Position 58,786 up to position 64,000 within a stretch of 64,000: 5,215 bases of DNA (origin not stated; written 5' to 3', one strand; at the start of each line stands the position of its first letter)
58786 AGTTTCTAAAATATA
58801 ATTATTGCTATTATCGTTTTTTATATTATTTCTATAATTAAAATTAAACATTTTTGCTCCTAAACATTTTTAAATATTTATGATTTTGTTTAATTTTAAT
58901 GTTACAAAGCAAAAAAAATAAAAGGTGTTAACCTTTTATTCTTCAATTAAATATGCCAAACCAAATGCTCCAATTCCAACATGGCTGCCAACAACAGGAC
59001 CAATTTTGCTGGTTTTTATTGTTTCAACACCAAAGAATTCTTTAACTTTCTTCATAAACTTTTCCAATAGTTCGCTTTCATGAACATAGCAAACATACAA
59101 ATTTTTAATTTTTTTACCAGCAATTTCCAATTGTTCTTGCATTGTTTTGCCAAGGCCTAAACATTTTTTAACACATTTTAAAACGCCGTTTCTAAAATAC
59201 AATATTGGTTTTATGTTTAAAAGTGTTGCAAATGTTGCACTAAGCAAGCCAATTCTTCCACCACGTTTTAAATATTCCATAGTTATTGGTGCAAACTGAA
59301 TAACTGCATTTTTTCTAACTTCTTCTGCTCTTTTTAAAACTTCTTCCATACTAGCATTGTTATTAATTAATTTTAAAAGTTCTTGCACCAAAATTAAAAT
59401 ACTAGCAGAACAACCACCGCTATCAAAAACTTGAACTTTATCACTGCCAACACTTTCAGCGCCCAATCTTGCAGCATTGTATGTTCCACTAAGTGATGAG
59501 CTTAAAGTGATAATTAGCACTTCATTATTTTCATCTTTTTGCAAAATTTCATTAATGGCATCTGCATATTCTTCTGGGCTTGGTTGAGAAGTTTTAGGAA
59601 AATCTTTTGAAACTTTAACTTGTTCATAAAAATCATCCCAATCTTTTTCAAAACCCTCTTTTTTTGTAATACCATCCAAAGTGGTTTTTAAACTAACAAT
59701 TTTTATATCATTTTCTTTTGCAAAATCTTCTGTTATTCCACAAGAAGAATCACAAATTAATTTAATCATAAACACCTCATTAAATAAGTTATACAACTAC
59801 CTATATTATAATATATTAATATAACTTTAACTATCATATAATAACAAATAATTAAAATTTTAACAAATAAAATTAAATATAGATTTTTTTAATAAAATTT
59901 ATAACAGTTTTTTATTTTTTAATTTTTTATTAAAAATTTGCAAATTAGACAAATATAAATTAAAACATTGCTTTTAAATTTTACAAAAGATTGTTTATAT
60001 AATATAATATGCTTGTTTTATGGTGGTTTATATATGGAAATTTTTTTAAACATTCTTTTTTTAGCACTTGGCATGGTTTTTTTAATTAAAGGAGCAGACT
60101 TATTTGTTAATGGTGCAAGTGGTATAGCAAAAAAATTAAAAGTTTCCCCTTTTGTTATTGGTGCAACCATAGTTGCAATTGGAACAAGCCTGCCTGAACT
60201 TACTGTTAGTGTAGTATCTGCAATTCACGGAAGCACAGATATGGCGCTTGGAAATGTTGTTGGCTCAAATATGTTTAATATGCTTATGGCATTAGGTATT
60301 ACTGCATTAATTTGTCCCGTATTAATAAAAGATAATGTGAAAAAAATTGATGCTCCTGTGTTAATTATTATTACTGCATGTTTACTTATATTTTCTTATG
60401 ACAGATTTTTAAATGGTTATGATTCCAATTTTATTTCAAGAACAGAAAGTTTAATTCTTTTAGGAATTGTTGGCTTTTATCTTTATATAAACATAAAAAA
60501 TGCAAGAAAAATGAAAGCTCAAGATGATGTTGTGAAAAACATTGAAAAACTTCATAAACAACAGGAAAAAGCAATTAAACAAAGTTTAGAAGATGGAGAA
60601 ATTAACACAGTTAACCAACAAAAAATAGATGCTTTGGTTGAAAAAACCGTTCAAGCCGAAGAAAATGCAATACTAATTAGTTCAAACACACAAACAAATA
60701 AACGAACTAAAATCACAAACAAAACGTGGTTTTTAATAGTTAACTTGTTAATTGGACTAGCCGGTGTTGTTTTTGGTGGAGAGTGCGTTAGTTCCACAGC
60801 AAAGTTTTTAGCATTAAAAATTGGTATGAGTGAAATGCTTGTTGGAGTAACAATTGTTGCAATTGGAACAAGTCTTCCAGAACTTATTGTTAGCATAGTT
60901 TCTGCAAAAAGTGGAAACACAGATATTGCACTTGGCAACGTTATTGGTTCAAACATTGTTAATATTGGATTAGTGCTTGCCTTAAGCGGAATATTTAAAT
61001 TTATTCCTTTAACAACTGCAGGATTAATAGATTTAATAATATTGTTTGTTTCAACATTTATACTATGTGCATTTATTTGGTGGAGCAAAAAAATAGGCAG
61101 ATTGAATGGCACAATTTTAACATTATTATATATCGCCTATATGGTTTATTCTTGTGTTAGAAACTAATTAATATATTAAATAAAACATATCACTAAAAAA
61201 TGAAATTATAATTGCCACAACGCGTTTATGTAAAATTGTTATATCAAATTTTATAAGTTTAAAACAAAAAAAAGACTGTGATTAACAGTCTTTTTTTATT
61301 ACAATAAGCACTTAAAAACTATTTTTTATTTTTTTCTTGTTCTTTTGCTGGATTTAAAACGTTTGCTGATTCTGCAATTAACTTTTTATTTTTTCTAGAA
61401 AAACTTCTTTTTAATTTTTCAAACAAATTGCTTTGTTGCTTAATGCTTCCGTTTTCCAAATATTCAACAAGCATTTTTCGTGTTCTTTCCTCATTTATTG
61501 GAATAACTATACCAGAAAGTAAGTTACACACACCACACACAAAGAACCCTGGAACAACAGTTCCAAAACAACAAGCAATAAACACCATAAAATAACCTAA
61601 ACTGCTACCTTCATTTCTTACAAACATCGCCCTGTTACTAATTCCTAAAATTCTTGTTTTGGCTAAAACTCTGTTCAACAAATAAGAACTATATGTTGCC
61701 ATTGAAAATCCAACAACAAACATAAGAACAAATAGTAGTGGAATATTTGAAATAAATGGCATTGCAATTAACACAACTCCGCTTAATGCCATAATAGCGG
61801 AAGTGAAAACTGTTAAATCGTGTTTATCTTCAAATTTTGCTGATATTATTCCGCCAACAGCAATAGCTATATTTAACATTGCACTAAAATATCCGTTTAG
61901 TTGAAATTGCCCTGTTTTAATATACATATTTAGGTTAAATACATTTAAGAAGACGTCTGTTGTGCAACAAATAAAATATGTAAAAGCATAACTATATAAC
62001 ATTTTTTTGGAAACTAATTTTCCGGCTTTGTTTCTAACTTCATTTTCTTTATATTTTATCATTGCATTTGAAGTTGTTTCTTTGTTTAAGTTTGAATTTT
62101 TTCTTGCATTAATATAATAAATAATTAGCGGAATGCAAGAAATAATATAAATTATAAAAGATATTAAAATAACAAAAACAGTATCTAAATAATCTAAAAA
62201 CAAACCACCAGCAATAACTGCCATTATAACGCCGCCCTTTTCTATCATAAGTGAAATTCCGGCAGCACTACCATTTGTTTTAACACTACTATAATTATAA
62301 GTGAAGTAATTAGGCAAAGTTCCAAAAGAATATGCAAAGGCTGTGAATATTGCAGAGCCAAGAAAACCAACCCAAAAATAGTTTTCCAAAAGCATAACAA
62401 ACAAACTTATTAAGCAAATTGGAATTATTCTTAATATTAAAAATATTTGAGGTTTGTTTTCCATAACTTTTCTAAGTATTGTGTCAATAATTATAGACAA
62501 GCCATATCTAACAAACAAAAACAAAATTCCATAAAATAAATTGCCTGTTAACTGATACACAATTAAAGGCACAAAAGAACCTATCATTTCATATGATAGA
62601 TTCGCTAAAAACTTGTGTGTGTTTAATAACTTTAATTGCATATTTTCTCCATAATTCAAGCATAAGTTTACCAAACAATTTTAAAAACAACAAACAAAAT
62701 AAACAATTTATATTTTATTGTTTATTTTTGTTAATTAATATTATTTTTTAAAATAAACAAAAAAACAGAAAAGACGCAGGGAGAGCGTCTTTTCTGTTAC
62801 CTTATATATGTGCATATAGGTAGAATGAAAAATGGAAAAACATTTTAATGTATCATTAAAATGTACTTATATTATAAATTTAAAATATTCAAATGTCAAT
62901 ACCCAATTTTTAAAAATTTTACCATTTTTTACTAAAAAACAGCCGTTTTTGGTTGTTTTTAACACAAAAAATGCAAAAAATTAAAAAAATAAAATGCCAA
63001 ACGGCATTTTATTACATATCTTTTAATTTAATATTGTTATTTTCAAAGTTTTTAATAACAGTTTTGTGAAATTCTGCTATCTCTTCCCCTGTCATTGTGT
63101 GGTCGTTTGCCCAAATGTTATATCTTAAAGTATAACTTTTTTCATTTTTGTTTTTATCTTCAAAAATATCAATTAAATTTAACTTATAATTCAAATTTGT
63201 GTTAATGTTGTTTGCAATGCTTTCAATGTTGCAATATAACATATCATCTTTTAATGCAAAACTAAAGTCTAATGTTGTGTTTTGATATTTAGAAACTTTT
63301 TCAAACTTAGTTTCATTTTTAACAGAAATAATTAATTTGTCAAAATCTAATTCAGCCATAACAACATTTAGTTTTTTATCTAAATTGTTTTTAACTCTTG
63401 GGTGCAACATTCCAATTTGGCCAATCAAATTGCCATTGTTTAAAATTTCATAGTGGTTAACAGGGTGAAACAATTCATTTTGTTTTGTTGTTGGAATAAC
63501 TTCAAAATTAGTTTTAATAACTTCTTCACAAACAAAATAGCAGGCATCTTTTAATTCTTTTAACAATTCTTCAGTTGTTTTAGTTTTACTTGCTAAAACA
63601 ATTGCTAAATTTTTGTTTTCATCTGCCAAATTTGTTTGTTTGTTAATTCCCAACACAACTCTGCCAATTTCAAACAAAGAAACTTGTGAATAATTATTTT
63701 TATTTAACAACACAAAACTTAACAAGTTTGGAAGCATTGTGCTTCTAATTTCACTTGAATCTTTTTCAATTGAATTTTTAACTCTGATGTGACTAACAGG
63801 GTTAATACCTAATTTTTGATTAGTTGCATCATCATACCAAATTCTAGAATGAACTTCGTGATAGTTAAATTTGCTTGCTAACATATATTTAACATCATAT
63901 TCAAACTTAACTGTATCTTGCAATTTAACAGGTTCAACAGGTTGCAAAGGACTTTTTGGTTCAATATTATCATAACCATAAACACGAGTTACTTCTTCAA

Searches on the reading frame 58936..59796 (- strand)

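Call 101: search_protein_families(library=pfam, proteins=[window:58936-59796:-], max_evalue=0.001)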
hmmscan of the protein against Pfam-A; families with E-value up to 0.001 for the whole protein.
window:58936-59796:- (286 aa): 1 family
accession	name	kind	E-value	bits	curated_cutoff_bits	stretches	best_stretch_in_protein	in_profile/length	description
PF02645.21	DegV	-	5.9e-71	239.5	27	1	11-283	2-278/280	Uncharacterised protein, DegV family COG1307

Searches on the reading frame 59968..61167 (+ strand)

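Call 101: search_protein_families(library=pfam, proteins=[window:59968-61167:+], max_evalue=0.001)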
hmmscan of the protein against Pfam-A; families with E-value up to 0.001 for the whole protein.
window:59968-61167:+ (399 aa): 1 family
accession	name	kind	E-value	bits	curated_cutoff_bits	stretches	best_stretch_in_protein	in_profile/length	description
PF01699.29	Na_Ca_ex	-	5.4e-65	218.4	24.9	2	29-176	3-150/151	Sodium/calcium exchanger protein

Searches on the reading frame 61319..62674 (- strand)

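Call 101: search_protein_families(library=pfam, proteins=[window:61319-62674:-], max_evalue=0.001)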
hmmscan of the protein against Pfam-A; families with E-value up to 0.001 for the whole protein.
window:61319-62674:- (451 aa): 1 family
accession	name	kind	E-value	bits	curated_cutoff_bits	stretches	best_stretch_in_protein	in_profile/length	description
PF07690.21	MFS_1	-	7.9e-13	48.5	33.4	1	22-335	6-318/347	Major Facilitator Superfamily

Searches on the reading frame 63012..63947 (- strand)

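Call 101: search_protein_families(library=pfam, proteins=[window:63012-63947:-], max_evalue=0.001)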
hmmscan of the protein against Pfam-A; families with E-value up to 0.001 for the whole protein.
window:63012-63947:- (311 aa): 2 families
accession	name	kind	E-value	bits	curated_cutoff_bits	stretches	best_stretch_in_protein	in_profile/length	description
PF17759.6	tRNA_synthFbeta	-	4.5e-25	88.8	22.4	1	8-202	14-214/214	Phenylalanyl tRNA synthetase beta chain CLM domain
PF03147.19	FDX-ACB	-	5.3e-13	49.6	31.1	1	219-304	1-88/94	Ferredoxin-fold anticodon binding domain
